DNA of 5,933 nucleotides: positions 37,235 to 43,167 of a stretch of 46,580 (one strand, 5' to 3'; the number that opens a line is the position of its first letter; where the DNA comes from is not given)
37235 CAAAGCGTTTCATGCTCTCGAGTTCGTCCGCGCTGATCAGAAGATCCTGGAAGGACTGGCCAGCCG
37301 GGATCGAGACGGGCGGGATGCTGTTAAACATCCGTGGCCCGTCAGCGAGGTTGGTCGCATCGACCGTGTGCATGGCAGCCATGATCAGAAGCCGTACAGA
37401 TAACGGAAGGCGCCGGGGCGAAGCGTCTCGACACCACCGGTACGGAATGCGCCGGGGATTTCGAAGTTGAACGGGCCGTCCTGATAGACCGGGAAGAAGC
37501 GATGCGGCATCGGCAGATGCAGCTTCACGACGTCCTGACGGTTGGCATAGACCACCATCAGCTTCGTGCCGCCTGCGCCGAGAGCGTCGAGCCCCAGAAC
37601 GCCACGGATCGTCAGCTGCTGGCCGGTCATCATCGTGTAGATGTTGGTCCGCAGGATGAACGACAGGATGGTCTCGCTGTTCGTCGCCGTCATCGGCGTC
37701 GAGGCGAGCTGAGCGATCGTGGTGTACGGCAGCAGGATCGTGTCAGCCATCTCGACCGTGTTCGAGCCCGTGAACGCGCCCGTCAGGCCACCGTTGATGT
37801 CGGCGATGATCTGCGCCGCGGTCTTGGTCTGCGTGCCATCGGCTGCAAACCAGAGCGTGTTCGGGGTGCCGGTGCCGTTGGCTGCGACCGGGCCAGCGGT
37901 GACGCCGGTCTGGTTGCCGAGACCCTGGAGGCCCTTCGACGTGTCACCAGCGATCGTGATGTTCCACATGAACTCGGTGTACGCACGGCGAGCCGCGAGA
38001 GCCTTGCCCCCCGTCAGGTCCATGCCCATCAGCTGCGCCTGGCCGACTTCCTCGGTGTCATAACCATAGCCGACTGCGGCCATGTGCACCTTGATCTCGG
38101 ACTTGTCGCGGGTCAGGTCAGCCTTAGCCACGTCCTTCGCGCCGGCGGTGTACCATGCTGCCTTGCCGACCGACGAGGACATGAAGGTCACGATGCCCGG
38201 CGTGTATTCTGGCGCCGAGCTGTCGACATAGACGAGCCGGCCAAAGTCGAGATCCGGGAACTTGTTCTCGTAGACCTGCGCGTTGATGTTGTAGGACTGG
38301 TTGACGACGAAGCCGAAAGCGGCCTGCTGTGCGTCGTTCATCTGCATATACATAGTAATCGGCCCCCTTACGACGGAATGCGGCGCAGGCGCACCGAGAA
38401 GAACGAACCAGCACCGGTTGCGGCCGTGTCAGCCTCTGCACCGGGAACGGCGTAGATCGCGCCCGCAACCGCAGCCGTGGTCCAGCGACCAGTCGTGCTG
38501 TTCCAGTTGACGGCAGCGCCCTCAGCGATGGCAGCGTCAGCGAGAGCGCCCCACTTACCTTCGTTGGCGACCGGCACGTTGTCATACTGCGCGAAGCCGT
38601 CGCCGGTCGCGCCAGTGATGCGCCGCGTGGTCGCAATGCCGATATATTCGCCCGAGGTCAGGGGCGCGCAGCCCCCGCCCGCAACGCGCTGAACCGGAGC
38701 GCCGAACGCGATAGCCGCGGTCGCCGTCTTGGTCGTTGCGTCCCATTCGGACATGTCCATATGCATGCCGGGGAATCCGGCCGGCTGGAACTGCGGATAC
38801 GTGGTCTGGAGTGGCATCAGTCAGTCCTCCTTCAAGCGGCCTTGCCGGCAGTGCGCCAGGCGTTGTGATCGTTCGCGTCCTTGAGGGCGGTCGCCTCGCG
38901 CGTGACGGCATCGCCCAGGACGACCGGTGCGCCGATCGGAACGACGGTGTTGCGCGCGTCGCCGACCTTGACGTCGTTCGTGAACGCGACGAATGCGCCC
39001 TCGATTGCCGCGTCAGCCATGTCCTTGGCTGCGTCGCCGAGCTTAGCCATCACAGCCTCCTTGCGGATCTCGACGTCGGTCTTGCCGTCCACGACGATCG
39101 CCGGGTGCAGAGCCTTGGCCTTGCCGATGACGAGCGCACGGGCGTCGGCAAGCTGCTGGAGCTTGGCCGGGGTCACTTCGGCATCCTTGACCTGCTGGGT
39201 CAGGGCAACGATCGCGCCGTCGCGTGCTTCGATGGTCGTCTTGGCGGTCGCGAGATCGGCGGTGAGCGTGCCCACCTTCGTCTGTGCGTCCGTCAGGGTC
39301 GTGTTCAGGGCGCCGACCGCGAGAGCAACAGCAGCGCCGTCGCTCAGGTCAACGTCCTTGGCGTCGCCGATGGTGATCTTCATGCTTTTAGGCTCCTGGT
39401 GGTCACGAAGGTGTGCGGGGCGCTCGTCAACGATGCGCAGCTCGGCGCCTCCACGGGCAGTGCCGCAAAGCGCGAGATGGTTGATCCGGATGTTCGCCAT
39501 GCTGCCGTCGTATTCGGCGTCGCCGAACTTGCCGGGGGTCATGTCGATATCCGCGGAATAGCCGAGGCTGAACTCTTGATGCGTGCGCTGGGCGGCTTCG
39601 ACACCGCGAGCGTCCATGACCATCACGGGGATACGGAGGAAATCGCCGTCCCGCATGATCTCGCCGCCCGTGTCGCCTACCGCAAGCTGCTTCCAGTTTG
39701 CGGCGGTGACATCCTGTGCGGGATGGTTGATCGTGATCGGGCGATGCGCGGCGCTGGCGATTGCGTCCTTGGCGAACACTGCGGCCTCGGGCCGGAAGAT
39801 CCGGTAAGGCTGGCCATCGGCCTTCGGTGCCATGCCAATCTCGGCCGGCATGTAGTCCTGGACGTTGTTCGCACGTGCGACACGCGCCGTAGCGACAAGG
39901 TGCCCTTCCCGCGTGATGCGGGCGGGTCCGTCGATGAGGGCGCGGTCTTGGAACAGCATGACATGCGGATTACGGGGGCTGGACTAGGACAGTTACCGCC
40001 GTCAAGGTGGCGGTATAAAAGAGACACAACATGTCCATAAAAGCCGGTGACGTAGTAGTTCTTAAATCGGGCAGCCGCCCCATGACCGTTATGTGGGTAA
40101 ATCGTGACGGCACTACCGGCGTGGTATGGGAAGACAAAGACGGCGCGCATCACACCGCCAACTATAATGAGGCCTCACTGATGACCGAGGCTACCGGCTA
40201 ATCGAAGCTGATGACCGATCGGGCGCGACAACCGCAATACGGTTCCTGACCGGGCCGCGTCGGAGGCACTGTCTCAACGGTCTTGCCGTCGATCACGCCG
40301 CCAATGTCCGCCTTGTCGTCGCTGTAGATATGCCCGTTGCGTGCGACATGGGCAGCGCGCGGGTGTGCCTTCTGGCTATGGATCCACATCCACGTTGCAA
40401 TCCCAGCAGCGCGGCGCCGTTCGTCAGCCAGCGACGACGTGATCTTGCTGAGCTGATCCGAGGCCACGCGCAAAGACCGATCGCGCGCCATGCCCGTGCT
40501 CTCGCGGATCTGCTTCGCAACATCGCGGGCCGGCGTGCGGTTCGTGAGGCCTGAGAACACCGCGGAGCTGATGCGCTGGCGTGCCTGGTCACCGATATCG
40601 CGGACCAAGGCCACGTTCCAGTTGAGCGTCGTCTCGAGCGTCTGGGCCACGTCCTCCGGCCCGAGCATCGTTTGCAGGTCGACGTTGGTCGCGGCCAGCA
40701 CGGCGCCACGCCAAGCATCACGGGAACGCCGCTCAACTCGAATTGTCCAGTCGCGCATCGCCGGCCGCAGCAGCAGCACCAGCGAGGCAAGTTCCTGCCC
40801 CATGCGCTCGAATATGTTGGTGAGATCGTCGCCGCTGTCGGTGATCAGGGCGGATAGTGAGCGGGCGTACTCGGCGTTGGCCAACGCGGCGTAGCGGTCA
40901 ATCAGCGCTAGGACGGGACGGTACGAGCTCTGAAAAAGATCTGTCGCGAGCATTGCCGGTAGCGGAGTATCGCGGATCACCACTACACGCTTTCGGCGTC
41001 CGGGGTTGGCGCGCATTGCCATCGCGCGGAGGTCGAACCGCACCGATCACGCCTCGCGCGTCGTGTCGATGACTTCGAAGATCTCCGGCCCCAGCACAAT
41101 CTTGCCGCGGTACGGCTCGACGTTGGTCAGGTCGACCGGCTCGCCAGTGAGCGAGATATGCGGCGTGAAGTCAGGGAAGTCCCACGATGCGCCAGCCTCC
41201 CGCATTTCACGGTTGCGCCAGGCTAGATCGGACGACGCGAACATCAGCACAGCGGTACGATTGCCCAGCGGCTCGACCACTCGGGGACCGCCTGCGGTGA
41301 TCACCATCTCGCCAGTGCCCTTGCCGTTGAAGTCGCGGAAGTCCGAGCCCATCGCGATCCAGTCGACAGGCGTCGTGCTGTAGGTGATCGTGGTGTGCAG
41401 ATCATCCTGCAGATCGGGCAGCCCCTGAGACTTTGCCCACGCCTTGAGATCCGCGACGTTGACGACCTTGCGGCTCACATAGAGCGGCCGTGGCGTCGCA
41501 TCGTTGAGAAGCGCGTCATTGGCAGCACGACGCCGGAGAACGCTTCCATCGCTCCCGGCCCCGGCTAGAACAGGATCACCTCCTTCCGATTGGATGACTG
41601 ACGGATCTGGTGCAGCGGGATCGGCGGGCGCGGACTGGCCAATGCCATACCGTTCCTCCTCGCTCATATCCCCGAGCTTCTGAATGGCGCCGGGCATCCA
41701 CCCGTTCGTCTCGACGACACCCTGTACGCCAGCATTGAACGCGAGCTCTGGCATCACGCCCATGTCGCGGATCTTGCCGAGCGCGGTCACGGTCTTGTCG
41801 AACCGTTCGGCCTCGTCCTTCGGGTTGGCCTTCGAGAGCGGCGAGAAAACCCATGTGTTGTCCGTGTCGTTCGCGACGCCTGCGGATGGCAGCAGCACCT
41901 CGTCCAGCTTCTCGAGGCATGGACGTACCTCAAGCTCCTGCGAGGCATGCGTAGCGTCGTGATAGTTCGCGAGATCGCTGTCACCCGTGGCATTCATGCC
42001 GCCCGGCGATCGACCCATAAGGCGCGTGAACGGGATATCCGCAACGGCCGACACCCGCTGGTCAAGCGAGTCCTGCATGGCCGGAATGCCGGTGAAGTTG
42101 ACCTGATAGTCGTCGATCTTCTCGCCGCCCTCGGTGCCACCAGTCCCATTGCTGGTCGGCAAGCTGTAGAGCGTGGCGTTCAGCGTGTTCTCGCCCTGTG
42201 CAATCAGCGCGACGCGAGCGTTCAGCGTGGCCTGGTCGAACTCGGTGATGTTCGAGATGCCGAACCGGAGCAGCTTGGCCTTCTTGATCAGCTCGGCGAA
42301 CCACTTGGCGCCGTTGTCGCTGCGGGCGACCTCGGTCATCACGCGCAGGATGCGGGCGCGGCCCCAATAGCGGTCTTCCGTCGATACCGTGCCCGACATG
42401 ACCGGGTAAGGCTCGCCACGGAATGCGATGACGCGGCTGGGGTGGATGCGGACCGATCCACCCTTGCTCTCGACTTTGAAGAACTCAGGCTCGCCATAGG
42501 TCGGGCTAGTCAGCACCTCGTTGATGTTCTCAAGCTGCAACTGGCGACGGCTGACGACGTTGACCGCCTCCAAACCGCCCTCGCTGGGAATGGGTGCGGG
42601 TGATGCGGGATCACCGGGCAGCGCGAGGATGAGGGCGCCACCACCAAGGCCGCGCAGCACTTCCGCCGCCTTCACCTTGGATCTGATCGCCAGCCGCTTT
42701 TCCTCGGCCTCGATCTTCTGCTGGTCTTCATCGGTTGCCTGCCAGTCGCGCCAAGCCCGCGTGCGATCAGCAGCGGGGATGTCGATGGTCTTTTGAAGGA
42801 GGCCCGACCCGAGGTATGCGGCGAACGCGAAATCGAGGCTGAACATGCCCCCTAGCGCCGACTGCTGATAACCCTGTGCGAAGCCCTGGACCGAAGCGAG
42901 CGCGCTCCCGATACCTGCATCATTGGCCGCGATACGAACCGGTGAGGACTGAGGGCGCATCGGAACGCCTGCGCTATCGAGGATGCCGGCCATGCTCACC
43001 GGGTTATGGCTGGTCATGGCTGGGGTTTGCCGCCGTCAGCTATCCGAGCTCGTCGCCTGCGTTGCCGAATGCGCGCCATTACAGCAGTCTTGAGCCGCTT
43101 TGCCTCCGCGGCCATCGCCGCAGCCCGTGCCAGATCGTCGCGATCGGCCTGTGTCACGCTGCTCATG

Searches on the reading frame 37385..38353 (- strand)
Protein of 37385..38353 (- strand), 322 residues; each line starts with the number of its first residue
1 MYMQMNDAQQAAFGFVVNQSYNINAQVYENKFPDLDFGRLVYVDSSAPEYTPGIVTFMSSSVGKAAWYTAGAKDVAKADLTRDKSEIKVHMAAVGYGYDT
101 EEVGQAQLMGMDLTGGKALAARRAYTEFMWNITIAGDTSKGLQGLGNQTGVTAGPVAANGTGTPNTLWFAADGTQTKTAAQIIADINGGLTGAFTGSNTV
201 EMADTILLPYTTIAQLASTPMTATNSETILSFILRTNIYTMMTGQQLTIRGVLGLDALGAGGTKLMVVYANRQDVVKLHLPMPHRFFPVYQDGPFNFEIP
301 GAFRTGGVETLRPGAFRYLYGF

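Call 64: search_protein_families(library=phrogs, proteins=[window:37385-38353:-], max_evalue=0.00001)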
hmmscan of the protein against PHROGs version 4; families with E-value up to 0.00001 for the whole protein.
window:37385-38353:- (322 aa): 1 family
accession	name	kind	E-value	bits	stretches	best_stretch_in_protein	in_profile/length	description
phrog_264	-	head and packaging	3.1e-73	247.5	1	4-321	19-320/321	major head protein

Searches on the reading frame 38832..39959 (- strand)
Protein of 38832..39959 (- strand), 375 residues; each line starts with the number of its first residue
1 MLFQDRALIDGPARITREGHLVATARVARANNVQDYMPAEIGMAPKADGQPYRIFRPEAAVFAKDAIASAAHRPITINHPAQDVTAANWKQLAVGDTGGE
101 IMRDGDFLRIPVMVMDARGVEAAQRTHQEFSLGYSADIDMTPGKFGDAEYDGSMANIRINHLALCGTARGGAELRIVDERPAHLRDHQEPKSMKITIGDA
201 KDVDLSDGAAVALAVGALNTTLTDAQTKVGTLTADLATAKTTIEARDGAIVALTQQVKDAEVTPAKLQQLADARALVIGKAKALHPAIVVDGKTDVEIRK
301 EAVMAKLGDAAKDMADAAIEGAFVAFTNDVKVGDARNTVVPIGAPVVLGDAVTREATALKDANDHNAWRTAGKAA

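Call 64: search_protein_families(library=phrogs, proteins=[window:38832-39959:-], max_evalue=0.00001)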
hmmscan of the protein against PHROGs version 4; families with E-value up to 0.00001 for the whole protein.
window:38832-39959:- (375 aa): 7 families
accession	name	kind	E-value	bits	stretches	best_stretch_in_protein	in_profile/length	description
phrog_530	-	head and packaging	1.3e-74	252.7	1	10-340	30-352/390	head maturation protease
phrog_12864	-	head and packaging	1.8e-31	110.7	1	14-203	41-238/468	head maturation protease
phrog_2229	-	head and packaging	1.7e-20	74.8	1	50-261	56-261/428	head maturation protease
phrog_1961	-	unknown function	8.8e-19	68.9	1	26-186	27-182/417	-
phrog_16985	-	unknown function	1.4e-15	58.4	1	16-249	16-238/436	-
phrog_3778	-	head and packaging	4.9e-12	46.5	1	35-294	181-414/593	head maturation protease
phrog_30637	-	unknown function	2e-08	33.6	1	89-198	815-921/1119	-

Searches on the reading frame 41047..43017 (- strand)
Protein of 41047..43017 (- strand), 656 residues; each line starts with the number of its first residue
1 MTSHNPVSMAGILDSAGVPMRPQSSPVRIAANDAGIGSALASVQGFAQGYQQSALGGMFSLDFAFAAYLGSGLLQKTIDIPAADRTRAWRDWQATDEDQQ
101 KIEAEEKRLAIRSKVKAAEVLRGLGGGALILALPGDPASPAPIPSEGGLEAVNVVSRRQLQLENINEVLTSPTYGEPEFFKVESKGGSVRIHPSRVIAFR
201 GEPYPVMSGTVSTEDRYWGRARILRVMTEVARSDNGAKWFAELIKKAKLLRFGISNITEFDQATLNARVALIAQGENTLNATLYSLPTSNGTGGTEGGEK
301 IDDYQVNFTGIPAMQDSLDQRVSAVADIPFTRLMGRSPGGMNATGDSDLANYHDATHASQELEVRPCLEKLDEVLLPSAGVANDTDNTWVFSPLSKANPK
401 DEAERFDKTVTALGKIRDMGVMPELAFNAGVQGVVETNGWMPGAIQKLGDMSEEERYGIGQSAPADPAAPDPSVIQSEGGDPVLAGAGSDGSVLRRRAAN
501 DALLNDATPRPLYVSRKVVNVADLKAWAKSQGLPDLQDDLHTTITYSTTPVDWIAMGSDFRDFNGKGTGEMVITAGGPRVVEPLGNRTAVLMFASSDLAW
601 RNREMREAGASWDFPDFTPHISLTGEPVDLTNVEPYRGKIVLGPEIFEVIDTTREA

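Call 64: search_protein_families(library=phrogs, proteins=[window:41047-43017:-], max_evalue=0.00001)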
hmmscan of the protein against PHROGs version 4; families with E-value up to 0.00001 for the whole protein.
window:41047-43017:- (656 aa): 6 families
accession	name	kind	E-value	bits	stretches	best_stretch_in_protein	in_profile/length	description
phrog_146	-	head and packaging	3.4e-83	281.5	1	65-647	58-578/587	portal protein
phrog_15528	-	head and packaging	2.5e-25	90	1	68-403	70-415/794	portal protein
phrog_12751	-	unknown function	1.4e-17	64.8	1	216-425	8-212/283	-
phrog_755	-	DNA, RNA and nucleotide metabolism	4.2e-15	56.6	1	521-626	20-121/156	RNA ligase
phrog_15615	-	head and packaging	3e-10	40.8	1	66-220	39-192/194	virion structural protein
phrog_4660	-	head and packaging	6.8e-09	35.7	1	299-409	346-454/765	minor head protein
